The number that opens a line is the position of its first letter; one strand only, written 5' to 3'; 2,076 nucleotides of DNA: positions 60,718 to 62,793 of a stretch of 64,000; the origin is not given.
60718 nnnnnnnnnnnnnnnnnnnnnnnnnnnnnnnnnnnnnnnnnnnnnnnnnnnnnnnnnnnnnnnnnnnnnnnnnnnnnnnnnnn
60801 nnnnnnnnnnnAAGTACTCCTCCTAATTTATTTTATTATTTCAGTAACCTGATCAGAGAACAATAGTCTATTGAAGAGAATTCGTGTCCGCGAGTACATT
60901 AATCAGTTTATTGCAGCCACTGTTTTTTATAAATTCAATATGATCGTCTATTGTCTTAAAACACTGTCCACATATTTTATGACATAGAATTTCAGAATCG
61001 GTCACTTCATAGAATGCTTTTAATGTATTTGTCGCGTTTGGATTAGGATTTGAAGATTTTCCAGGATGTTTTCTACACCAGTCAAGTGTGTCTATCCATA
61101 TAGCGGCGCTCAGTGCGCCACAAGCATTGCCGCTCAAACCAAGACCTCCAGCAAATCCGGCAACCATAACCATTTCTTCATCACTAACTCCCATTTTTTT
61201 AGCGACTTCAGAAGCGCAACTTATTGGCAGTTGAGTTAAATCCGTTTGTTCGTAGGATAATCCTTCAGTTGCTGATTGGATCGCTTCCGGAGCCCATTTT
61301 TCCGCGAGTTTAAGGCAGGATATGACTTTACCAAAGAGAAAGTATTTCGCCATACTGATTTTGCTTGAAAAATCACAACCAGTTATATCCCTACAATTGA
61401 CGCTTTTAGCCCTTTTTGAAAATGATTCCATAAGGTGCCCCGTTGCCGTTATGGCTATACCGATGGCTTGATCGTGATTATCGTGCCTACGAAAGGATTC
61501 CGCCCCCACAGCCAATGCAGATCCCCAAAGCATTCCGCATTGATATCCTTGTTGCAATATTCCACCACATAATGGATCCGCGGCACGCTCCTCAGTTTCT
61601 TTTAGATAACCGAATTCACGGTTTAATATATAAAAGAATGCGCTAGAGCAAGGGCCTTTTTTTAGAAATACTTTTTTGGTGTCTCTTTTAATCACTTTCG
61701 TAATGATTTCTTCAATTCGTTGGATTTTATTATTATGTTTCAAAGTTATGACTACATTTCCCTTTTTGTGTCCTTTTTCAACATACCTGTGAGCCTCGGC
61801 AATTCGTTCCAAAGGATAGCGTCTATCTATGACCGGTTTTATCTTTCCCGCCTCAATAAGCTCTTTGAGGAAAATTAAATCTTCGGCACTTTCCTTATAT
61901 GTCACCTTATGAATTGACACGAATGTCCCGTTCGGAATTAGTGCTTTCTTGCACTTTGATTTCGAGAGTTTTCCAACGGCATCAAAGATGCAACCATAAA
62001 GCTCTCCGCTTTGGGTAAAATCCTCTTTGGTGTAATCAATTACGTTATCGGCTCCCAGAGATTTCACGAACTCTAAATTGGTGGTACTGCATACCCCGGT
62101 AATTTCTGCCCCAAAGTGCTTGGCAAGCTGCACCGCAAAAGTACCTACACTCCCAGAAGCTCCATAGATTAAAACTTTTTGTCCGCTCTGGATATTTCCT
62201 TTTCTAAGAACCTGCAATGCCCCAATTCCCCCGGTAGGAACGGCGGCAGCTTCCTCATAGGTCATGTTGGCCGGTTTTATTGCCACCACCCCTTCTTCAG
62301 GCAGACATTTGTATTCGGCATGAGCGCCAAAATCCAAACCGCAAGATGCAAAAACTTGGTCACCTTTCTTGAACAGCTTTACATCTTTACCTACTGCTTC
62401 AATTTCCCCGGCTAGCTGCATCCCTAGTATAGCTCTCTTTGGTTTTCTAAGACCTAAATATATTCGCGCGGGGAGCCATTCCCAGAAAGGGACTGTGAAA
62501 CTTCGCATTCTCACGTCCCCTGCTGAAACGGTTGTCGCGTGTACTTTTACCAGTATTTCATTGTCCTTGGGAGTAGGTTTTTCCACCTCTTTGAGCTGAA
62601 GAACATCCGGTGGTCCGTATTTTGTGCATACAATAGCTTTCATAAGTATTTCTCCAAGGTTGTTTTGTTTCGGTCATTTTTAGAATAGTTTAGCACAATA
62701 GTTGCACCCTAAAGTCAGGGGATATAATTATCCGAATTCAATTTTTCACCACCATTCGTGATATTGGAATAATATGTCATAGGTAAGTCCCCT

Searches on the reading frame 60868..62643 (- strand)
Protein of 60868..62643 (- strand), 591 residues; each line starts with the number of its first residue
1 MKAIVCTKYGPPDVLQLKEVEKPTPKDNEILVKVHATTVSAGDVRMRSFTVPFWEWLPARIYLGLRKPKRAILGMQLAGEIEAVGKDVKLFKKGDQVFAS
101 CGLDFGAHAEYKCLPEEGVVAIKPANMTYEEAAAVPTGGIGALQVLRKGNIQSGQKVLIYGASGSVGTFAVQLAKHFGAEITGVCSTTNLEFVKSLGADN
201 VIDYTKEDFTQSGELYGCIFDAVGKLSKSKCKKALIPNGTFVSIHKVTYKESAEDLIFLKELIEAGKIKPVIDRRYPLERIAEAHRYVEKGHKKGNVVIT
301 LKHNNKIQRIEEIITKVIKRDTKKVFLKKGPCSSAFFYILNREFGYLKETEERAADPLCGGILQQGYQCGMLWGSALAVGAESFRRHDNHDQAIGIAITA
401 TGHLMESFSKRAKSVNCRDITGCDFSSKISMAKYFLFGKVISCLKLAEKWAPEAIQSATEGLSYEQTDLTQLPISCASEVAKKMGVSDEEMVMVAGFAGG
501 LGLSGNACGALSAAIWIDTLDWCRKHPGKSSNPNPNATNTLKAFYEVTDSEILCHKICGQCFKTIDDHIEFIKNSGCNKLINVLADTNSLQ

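Call 55: search_protein_families(library=pfam, proteins=[window:60868-62643:-], max_evalue=1e-8)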
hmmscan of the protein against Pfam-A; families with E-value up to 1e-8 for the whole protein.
window:60868-62643:- (591 aa): 4 families
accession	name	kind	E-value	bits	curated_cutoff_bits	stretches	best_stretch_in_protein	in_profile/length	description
PF13602.12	ADH_zinc_N_2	-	6.1e-23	82.7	27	1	252-299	85-134/134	Zinc-binding dehydrogenase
PF09719.15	C_GCAxxG_C_C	-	3.2e-22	79.3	27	1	332-426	3-89/118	Putative redox-active protein (C_GCAxxG_C_C)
PF00107.32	ADH_zinc_N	-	1.4e-12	48.1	31.8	1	166-244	2-88/129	Zinc-binding dehydrogenase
PF08240.17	ADH_N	-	2.5e-12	47.4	23.5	1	27-122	2-102/104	Alcohol dehydrogenase GroES-like domain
